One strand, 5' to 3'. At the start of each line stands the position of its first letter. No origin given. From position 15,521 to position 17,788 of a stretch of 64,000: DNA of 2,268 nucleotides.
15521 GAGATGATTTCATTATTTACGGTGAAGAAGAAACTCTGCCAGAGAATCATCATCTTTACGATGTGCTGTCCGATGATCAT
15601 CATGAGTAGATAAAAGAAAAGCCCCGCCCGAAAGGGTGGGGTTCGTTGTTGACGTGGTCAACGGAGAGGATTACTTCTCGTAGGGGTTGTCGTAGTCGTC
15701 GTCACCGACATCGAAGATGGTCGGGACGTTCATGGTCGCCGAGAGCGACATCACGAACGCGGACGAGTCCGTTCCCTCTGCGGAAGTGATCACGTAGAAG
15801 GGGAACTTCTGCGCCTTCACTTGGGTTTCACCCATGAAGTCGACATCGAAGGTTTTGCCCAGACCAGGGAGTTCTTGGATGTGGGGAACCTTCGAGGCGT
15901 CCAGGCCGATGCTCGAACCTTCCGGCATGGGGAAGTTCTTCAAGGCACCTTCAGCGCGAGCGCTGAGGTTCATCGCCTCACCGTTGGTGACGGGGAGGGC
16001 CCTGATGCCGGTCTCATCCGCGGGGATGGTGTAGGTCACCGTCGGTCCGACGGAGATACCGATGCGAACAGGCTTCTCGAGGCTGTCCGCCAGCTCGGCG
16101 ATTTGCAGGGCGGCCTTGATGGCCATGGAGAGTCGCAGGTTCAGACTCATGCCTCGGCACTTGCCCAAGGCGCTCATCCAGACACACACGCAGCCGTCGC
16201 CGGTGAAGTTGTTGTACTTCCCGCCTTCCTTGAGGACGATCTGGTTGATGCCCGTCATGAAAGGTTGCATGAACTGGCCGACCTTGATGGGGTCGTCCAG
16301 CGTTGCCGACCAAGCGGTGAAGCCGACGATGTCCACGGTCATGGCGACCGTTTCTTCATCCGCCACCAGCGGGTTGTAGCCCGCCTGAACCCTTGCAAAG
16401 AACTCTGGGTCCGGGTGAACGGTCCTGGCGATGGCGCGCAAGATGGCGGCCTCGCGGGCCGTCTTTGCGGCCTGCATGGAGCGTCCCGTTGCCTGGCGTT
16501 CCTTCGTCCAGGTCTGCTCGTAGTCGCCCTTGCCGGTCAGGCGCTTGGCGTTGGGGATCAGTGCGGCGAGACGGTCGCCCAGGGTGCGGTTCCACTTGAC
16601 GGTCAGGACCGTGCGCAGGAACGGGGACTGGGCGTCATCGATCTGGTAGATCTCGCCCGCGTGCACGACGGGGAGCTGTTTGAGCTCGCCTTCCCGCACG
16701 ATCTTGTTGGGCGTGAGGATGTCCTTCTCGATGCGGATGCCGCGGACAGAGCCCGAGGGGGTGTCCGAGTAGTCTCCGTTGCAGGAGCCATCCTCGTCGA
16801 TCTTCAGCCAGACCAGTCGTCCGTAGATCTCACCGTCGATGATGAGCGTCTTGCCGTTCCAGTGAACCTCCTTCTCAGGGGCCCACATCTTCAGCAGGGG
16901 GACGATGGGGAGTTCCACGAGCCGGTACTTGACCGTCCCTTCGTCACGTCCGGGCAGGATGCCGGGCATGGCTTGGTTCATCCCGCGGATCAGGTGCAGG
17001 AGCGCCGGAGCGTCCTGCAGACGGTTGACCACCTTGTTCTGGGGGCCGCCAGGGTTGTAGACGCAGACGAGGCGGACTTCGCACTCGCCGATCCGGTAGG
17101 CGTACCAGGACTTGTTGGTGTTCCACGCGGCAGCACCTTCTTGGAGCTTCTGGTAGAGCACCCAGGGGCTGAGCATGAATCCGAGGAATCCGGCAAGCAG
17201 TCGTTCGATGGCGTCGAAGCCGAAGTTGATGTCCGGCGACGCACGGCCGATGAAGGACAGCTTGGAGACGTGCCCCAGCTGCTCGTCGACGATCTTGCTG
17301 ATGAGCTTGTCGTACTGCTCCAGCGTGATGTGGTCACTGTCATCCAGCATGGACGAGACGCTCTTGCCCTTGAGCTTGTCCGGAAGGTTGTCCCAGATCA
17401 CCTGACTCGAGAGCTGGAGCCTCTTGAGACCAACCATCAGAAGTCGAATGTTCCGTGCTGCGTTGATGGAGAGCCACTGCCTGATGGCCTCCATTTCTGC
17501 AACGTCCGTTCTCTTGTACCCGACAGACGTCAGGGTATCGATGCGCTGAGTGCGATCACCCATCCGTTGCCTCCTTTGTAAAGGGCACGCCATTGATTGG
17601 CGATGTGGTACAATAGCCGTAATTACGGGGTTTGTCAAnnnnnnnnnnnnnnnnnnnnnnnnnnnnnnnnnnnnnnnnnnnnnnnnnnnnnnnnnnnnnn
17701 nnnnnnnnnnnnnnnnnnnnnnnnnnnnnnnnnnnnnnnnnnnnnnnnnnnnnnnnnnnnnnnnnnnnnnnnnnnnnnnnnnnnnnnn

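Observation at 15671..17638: Orphan class III nucleotidyl cyclase with a large unknown N-terminal domain, in its own promoter/terminator cassette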

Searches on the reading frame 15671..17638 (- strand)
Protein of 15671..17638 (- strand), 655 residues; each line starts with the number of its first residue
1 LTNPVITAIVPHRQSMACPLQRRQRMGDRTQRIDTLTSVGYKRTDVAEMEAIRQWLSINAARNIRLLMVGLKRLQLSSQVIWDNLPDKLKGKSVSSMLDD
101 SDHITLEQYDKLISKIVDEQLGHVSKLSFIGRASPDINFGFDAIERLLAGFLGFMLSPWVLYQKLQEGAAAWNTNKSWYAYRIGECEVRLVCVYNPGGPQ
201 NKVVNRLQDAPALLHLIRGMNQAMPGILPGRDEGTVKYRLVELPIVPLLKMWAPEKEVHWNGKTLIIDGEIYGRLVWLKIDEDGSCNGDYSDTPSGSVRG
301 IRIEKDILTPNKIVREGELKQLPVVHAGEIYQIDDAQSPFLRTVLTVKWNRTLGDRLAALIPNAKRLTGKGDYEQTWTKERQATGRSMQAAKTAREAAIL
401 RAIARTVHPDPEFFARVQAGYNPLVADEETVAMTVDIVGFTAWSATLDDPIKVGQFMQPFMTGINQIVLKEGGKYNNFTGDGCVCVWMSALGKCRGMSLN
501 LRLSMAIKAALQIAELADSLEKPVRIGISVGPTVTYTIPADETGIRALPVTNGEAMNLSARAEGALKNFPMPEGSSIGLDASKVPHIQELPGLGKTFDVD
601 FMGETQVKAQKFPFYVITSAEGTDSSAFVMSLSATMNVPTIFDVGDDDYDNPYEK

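Call 3: search_protein_families(library=pfam, proteins=[window:15671-17638:-], max_evalue=1)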
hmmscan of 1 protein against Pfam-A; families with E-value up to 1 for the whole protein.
window:15671-17638:- (655 aa): 1 family
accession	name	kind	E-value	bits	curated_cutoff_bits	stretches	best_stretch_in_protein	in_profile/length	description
PF00211.25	Guanylate_cyc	-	0.0021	18.1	21.9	1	433-538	12-116/183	Adenylate and Guanylate cyclase catalytic domain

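Call 4: search_protein_families(library=padloc, proteins=[window:15671-17638:-], max_evalue=1)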
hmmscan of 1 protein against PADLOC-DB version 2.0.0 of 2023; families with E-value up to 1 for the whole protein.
window:15671-17638:- (655 aa): 3 families
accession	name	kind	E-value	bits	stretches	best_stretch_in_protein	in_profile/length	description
PDLC00734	PycC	-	3.5e-08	30.9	1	389-563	146-321/374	Pycsar cyclase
PDLC02367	PycC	-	0.00036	18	1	452-533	65-147/226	-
PDLC00766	PycC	-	0.0024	15.4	1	453-560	66-174/232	Pycsar cyclase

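Call 8: find_homologous_proteins(query=window:15671-17638:-, max_evalue=0.001)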
Query window:15671-17638:- (655 aa): 5 proteins with E <= 0.001 among 8000 candidates.
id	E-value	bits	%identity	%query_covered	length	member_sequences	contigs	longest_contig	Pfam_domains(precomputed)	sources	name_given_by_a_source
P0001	0.0e+0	1369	94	96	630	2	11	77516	-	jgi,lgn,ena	-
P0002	5.8e-269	912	64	95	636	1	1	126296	-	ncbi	-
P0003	3.7e-188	645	49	93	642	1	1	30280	-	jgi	jgi:class 3 adenylate cyclase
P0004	3.0e-157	543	48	81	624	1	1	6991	-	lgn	-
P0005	9.7e-157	541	44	89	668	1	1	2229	-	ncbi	-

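Call 11: find_encoding_contigs(protein=P0002, flank=10000, max_places=4)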
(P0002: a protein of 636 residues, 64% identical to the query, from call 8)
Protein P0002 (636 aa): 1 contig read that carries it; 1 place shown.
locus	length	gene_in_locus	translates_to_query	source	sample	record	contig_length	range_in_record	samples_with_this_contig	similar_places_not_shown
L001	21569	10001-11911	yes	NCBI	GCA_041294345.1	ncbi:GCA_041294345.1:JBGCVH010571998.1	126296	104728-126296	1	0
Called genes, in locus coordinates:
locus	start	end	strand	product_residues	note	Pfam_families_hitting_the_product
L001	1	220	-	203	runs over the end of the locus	PF20108:DUF6498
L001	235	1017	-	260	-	-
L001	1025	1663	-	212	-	-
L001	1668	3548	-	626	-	PF09471:Peptidase_M64 (faint)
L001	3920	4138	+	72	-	-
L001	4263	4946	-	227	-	-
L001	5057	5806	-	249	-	PF04264:YceI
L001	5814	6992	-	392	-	PF00070:Pyr_redox (faint), PF00890:FAD_binding_2 (faint), PF01266:DAO (faint), PF05834:Lycopene_cycl (faint), PF07992:Pyr_redox_2, PF13241:NAD_binding_7 (faint), PF13450:NAD_binding_8 (faint), PF13738:Pyr_redox_3 (faint), +1 more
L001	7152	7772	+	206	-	-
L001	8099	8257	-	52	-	-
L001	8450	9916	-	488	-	PF01553:Acyltransferase, PF12710:HAD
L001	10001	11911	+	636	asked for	-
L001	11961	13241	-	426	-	-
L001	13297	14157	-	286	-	PF13181:TPR_8 (faint), PF07719:TPR_2 (faint), PF13428:TPR_14 (faint), PF25063:ARM_TT21_C (faint), PF00515:TPR_1 (faint), PF14559:TPR_19 (weak), PF13424:TPR_12 (weak), PF13432:TPR_16 (weak), +1 more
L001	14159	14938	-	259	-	PF00121:TIM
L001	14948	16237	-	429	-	PF00675:Peptidase_M16, PF05193:Peptidase_M16_C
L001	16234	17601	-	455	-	PF00587:tRNA-synt_2b, PF03129:HGTP_anticodon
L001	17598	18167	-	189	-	PF01765:RRF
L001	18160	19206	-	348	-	PF25852:DUF6242_C (faint), PF03174:CHB_HEX_C (faint), PF14870:PSII_BNR, PF15902:Sortilin-Vps10 (weak)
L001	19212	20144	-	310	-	PF13177:DNA_pol3_delta2, PF00004:AAA (weak)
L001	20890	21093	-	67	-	-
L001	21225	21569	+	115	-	?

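Call 13: find_encoding_contigs(protein=P0003, flank=10000, max_places=4)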
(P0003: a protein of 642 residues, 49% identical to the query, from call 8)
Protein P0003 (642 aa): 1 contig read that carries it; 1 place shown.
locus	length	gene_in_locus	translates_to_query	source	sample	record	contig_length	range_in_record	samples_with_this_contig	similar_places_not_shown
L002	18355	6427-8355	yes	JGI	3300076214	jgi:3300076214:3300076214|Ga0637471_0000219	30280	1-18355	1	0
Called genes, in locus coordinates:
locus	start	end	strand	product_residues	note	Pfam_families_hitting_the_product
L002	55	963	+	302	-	PF00231:ATP-synt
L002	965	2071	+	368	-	-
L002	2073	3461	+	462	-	PF02874:ATP-synt_ab_N, PF00006:ATP-synt_ab, PF22919:ATP-synt_VA_C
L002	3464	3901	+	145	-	PF02823:ATP-synt_DE_N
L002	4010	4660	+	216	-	-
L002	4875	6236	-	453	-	PF01553:Acyltransferase, PF12710:HAD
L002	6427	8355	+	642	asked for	-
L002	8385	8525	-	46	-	-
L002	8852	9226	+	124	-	PF20393:Pro_CA_2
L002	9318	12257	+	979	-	PF00580:UvrD-helicase, PF01443:Viral_helicase1 (faint), PF13245:AAA_19, PF13604:AAA_30 (faint), PF13538:UvrD_C_2 (faint), PF13361:UvrD_C, PF12705:PDDEXK_1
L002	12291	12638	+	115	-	-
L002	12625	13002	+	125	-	-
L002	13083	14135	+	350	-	PF00022:Actin (weak), PF06723:MreB_Mbl, PF25216:Volactin (faint), PF00012:HSP70, PF14450:FtsA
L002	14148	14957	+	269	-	PF04085:MreC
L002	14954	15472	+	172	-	-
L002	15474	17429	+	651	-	PF03717:PBP_dimer, PF00905:Transpeptidase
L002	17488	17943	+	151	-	PF03449:GreA_GreB_N, PF01272:GreA_GreB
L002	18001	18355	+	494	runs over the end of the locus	PF01336:tRNA_anti-codon, PF00152:tRNA-synt_2, PF01409:tRNA-synt_2d (faint)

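Call 15: search_solved_structures(query=A1, max_evalue=1, show_alignments=2)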
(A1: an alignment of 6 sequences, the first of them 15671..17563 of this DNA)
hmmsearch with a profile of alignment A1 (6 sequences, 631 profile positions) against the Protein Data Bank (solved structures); distinct sequences matched with E-value up to 1: 31.
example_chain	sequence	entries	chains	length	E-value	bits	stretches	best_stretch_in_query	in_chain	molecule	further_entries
4cm2_A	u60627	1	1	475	7.8e-07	30.9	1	406-510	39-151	ADENYLATE CYCLASE TYPE 10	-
4oya_A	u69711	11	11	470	8.8e-07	30.7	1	406-510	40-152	Adenylate cyclase type 10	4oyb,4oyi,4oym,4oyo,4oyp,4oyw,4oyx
4clf_A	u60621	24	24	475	9.2e-07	30.7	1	406-510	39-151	ADENYLATE CYCLASE TYPE 10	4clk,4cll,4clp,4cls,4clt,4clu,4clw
4cm0_A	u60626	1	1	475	9.2e-07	30.6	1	406-510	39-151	SOLUBLE ADENYLYL CYCLASE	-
5x4t_A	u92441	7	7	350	4e-06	28.5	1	386-547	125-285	Photoactivated adenylyl cyclase | Family 3 adenylate cyclase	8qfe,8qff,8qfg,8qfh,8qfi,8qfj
9f1z_A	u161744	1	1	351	4e-06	28.5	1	386-547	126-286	Family 3 adenylate cyclase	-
5x4u_A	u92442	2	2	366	4.4e-06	28.4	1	386-547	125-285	Photoactivated adenylyl cyclase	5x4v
4yus_A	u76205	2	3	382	4.8e-06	28.3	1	386-547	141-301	Family 3 adenylate cyclase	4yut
9f1w_A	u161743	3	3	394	5.2e-06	28.2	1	386-547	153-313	Family 3 adenylate cyclase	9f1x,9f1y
3r5g_A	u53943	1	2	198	5.4e-06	28.1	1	411-544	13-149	CyaB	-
5mbh_A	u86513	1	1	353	7.7e-06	27.6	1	394-594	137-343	Beta subunit of photoactivated adenylyl cyclase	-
2w01_A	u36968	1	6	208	3.4e-05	25.5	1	410-518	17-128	ADENYLATE CYCLASE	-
6fht_A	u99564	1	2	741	0.00045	21.8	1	410-516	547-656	Bacteriophytochrome,Adenylate cyclase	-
4dou_A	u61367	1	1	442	0.00057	21.4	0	249-285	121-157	Adiponectin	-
1wc0_A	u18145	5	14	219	0.00077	21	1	410-491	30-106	ADENYLATE CYCLASE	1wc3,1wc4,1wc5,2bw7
7r65_A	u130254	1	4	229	0.22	12.9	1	418-492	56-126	Adenylate/guanylate cyclase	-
8jsz_A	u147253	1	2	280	0.46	11.8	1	406-468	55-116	uridylate cyclase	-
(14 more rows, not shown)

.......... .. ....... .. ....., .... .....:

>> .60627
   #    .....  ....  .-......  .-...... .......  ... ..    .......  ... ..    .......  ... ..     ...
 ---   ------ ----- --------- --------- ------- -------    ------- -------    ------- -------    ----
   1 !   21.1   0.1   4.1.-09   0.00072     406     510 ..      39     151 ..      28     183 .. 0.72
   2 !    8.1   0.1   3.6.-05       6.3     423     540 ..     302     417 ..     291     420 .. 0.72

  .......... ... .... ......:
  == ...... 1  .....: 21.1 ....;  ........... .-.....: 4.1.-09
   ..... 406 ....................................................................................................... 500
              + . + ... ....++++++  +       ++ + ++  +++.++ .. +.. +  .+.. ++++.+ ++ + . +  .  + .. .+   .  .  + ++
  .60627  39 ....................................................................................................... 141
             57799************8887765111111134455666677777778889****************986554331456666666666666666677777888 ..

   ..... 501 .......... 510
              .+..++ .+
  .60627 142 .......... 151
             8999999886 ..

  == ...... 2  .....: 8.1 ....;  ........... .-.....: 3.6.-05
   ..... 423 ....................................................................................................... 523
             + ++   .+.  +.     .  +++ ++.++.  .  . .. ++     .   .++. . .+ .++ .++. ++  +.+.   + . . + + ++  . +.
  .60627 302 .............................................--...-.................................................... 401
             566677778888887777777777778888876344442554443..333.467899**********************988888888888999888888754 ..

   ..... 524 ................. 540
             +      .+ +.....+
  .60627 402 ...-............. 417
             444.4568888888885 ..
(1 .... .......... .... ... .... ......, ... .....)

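Call 16: find_related_loci(query=A1, collection=genome_contigs, flank=10000)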
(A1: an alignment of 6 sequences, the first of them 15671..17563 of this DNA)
Query A1 (630 aa) in genome_contigs; peptide patterns used: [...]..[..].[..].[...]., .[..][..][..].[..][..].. (x = any residue, [..] = any of these).
124 stretches matched a pattern, but none encodes a relative of the query by tblastn (E <= 1e-3).

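Call 18: find_encoding_contigs(protein=P0001, flank=10000, max_places=6)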
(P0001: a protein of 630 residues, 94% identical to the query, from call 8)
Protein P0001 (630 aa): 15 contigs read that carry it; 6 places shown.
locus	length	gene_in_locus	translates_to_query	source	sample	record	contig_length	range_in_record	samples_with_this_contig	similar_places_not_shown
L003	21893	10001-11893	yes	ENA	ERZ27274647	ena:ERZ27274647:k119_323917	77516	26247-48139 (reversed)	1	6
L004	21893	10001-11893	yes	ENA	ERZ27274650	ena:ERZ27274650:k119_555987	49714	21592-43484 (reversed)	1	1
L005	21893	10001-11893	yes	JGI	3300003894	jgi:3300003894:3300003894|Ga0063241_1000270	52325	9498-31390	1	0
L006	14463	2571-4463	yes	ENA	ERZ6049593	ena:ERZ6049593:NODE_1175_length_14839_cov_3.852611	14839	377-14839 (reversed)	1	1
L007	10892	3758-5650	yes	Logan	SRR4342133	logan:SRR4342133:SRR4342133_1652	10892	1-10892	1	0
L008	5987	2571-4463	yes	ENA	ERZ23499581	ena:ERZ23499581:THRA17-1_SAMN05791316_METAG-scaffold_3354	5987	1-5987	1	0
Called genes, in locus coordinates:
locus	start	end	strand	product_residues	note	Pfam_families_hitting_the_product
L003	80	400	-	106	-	-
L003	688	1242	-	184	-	-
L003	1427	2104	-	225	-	PF03883:H2O2_YaaD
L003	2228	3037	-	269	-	PF11617:Cu-binding_MopE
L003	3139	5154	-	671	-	PF04127:DFP, PF00596:Aldolase_II, PF13508:Acetyltransf_7 (faint), PF00293:NUDIX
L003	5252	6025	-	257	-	PF04264:YceI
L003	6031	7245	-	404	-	PF13738:Pyr_redox_3 (faint), PF00070:Pyr_redox (faint), PF07992:Pyr_redox_2, PF22366:NDH2_C (faint)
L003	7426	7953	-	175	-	-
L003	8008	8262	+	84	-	-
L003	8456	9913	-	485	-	PF01553:Acyltransferase, PF12710:HAD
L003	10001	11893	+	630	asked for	-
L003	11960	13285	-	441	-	-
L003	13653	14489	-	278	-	PF13371:TPR_9 (faint), PF07719:TPR_2 (faint), PF13428:TPR_14 (faint), PF14559:TPR_19 (weak), PF23914:TPR_CcmH_CycH (weak), PF13424:TPR_12 (weak), PF13414:TPR_11 (weak), PF13432:TPR_16, +3 more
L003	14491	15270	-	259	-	PF00121:TIM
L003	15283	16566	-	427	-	PF00675:Peptidase_M16, PF05193:Peptidase_M16_C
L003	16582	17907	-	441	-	-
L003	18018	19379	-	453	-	PF00587:tRNA-synt_2b, PF03129:HGTP_anticodon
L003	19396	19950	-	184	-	PF01765:RRF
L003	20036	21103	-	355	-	PF14870:PSII_BNR (weak), PF02012:BNR (faint), PF15902:Sortilin-Vps10 (weak), PF14870:PSII_BNR (weak), PF15902:Sortilin-Vps10 (weak)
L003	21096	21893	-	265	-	PF13177:DNA_pol3_delta2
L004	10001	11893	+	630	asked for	-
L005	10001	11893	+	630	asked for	-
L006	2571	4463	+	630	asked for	-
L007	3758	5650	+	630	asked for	-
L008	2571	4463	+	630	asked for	-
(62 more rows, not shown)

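Call 23: predict_structure(alignment_id=A1)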
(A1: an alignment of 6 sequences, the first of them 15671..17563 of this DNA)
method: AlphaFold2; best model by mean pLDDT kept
length: 630 residues; sequences in the alignment: 6
mean_pLDDT: 61.5   pTM: 0.37
mean pLDDT of the five models: 61.5, 57.4, 54.7, 53.7, 52.6
residues with pLDDT >= 90: 26; 70-90: 202; 50-70: 214; < 50: 188
segments of 3 or more residues with pLDDT < 50: 1-28, 96-116, 146-148, 172-183, 257-260, 285-298, 312-315, 340-346, 362-400, 512-524, 598-630
pLDDT, mean of each block of 10 residues (from residue 1): 35 37 44 68 60 76 81 76 65 48 31 45 59 65 51 67 69 44 52 62 66 60 68 80 86 53 54 68 49 46 63 54 70 58 51 55 45 34 37 39 82 79 66 74 81 68 73 87 92 84 80 39 56 85 70 88 83 82 78 64 30 27 32
secondary structure, 60 per line:
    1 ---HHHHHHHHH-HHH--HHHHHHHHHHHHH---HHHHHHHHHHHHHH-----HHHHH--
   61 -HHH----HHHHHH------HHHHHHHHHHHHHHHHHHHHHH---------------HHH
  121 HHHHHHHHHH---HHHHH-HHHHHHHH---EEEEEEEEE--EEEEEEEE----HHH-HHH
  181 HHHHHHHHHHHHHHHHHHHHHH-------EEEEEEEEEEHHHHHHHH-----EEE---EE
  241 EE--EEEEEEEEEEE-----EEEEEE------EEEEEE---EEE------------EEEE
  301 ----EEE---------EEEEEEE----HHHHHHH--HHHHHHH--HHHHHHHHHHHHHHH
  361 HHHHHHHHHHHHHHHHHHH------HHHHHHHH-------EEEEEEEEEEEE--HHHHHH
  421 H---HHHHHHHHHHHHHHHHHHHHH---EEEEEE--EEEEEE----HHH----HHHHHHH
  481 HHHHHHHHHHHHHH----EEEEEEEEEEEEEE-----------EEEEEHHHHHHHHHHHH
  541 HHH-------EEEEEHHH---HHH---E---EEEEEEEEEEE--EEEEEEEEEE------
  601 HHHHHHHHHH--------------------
elements in order (helices of 4 or more, strands of 3 or more residues): H4-12 H19-31 H35-48 H54-58 H69-74 H81-102 H118-130 H134-138 H140-147 E151-159 E162-169 H178-202 E210-219 H220-227 E233-235 E239-242 E245-255 E261-266 E273-278 E282-284 E297-300 E305-307 E317-323 H328-334 H337-343 H346-379 H386-393 E401-412 H415-421 H425-445 E449-454 E457-462 H474-494 E499-512 E524-528 H529-543 E551-555 E572-582 E585-594 H601-610
